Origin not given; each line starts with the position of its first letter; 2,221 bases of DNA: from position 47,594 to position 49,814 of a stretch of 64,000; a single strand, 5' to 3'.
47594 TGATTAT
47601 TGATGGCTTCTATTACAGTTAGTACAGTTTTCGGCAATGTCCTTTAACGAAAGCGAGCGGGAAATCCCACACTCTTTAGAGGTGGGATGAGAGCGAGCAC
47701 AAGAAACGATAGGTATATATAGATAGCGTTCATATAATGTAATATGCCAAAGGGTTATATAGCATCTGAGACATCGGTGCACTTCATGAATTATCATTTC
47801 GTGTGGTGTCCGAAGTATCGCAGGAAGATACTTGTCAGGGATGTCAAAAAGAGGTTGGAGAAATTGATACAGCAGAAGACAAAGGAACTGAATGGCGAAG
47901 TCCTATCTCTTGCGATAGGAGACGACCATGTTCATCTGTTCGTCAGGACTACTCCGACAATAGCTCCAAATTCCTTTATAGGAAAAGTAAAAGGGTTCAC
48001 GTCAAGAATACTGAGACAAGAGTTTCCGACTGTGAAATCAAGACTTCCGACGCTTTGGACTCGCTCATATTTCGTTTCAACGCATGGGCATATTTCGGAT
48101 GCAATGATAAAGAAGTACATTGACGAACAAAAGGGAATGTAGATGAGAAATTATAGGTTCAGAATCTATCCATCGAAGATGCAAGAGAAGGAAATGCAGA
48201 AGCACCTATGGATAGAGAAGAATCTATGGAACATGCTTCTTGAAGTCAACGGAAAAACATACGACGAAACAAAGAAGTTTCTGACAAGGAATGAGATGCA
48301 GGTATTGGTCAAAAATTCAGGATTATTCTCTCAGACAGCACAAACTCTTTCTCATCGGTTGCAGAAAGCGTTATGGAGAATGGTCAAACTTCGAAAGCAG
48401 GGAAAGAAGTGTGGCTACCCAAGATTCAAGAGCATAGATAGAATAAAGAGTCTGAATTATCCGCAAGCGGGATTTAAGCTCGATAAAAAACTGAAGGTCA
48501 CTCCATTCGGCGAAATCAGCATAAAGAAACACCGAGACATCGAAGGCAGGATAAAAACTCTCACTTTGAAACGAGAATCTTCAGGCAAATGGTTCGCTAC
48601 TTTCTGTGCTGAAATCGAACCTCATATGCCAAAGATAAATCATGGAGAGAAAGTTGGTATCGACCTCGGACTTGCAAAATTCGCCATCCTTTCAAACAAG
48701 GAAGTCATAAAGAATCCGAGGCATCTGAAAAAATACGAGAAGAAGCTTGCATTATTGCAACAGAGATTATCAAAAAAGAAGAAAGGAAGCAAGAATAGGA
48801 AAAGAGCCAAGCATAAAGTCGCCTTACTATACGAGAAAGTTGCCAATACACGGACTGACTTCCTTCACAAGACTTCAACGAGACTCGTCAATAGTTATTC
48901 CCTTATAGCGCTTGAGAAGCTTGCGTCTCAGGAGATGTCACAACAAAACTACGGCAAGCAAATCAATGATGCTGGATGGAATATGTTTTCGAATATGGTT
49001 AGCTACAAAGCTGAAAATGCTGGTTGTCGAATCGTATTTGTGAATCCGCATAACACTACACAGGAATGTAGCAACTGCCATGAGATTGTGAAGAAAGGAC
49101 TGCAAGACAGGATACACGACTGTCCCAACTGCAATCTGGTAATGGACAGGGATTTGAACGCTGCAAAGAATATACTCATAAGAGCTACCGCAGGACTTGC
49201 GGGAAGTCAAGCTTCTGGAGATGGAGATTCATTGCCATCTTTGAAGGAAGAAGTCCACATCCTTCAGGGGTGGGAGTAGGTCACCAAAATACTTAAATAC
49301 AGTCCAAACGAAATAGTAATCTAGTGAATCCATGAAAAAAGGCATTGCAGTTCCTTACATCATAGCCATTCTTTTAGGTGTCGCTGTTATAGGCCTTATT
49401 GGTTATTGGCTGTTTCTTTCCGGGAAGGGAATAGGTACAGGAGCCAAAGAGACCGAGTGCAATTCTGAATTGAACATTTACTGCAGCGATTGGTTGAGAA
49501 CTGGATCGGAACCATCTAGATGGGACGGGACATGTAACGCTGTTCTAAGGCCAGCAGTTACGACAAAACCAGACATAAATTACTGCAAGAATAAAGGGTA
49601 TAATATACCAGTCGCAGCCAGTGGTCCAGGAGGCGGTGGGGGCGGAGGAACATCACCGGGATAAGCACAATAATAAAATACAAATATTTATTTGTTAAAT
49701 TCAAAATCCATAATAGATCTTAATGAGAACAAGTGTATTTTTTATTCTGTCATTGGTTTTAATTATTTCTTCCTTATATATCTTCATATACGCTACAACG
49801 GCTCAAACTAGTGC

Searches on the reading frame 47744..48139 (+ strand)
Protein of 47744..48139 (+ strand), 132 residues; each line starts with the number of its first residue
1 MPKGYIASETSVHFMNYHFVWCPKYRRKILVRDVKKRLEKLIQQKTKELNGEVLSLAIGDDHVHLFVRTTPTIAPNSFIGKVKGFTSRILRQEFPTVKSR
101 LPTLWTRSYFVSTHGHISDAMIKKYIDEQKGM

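Call 71: search_protein_families(library=pfam, proteins=[window:47744-48139:+], max_evalue=0.001)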
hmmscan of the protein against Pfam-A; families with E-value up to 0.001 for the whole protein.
window:47744-48139:+ (132 aa): 1 family
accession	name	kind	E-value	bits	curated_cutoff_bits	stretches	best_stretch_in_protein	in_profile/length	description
PF01797.21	Y1_Tnp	-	2.3e-37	128.3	23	1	12-129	2-121/121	Transposase IS200 like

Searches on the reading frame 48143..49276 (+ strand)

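Call 71: search_protein_families(library=pfam, proteins=[window:48143-49276:+], max_evalue=0.001)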
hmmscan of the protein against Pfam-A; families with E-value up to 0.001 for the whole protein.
window:48143-49276:+ (378 aa): 3 families
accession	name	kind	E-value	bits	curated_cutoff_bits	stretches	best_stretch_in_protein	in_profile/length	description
PF01385.25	OrfB_IS605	-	1.3e-29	103.3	30.5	1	154-267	2-118/120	Probable transposase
PF07282.18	Cas12f1-like_TNB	-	3e-23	82.2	26.3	1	279-344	1-60/60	Cas12f1-like, TNB domain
PF12323.14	HTH_OrfB_IS605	-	2.9e-06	27.1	21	1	2-45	4-47/47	Helix-turn-helix domain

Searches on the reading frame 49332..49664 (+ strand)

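Call 5: search_protein_families(library=pfam, proteins=[window:49332-49664:+], max_evalue=0.01)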
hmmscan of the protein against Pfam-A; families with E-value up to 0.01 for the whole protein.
window:49332-49664:+ (110 aa): 0 families

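Call 88: search_protein_families(library=ncbifam, proteins=[window:49332-49661:+], max_evalue=0.1)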
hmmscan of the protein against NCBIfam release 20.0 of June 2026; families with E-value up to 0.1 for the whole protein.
window:49332-49661:+ (110 aa): 1 family
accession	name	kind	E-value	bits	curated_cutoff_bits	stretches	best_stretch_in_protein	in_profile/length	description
NF045712.1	sulf_resp_HmcD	equivalog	4.7e-05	23.3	34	1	13-32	17-36/38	sulfate respiration complex protein HmcD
